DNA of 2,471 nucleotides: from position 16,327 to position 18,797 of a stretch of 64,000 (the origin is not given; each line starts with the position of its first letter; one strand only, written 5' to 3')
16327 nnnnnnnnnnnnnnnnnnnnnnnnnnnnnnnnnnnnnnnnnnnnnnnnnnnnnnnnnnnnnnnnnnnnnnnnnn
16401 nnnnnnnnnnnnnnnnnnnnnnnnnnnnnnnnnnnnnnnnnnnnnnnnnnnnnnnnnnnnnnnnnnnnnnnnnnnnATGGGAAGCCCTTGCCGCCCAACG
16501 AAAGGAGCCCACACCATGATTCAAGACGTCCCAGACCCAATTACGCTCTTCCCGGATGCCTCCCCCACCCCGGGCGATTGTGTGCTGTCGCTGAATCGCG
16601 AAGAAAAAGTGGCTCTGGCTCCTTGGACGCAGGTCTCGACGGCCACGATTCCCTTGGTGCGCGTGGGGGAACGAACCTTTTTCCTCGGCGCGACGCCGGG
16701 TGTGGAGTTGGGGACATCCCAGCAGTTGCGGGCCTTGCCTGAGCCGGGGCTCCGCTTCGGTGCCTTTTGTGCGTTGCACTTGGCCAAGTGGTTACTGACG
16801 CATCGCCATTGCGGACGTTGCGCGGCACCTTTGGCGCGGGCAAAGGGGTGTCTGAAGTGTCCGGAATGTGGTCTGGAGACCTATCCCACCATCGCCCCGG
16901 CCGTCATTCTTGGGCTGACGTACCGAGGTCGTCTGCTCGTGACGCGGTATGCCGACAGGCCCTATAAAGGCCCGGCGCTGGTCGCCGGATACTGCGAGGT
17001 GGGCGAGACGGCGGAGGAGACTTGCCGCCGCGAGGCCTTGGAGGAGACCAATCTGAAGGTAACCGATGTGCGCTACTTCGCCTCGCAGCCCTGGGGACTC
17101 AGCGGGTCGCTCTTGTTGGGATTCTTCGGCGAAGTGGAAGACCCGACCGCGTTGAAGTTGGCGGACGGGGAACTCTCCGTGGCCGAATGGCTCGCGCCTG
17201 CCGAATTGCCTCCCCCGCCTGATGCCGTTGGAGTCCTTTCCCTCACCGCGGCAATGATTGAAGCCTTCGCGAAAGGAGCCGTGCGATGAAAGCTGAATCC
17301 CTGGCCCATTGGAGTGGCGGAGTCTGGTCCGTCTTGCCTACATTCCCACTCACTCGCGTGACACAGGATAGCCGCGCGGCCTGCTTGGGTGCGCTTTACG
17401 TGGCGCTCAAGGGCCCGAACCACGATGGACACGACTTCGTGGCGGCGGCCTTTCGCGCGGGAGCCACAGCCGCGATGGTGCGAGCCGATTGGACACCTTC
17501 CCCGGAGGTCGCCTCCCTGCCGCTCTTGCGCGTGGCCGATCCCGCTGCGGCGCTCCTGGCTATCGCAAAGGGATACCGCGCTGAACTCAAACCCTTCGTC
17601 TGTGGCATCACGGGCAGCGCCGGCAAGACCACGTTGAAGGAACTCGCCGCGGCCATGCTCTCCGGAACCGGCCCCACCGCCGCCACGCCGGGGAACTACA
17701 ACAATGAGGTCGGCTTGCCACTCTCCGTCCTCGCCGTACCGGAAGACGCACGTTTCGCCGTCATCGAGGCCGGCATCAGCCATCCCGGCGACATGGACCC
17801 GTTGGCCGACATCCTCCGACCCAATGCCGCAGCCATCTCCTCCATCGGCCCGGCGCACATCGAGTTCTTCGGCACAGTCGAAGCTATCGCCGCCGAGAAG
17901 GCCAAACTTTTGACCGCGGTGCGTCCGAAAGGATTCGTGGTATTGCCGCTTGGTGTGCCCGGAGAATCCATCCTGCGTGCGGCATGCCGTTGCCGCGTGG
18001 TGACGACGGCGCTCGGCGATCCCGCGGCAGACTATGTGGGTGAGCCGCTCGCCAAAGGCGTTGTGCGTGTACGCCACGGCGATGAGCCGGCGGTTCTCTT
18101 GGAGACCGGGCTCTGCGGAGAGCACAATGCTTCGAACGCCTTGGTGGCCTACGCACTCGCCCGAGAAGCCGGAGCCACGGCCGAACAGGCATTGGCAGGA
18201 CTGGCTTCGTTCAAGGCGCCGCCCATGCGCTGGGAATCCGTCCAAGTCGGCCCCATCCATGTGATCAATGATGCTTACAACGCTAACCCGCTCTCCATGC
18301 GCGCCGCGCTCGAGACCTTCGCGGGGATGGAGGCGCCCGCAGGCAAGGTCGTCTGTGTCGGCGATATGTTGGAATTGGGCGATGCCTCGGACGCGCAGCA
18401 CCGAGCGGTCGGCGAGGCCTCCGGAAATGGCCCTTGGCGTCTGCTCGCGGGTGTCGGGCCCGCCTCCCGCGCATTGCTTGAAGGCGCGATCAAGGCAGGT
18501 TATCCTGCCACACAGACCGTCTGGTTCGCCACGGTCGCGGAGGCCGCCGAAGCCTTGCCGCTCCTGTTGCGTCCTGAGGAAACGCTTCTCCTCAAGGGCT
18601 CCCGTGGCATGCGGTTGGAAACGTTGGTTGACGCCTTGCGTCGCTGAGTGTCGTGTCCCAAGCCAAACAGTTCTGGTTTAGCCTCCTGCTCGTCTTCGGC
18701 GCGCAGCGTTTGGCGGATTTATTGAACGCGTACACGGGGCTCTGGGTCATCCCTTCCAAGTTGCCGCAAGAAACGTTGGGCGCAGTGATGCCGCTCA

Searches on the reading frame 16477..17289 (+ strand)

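Call 87: search_protein_families(library=pfam, proteins=[window:16477-17289:+], max_evalue=0.0001)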
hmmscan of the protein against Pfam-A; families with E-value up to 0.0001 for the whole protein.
window:16477-17289:+ (270 aa): 2 families
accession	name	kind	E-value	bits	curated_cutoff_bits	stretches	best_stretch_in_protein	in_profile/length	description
PF00293.34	NUDIX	-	1.9e-15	57.5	21.1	1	151-249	15-123/134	NUDIX domain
PF09297.16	Zn_ribbon_NUD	-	5.1e-06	26.5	24.8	1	108-136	2-32/32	NADH pyrophosphatase zinc ribbon domain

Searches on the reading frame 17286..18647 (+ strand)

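Call 87: search_protein_families(library=pfam, proteins=[window:17286-18647:+], max_evalue=0.0001)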
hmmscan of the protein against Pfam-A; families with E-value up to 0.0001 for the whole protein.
window:17286-18647:+ (453 aa): 3 families
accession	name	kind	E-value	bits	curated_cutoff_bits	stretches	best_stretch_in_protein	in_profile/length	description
PF08245.18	Mur_ligase_M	-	6.1e-36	124.7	24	1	108-292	1-200/200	Mur ligase middle domain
PF02875.26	Mur_ligase_C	-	1.7e-16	61.6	28.4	1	314-440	1-127/127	Mur ligase, glutamate ligase domain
PF01225.30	Mur_ligase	-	1.9e-05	25.4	21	1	24-97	4-94/95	Mur ligase family, catalytic domain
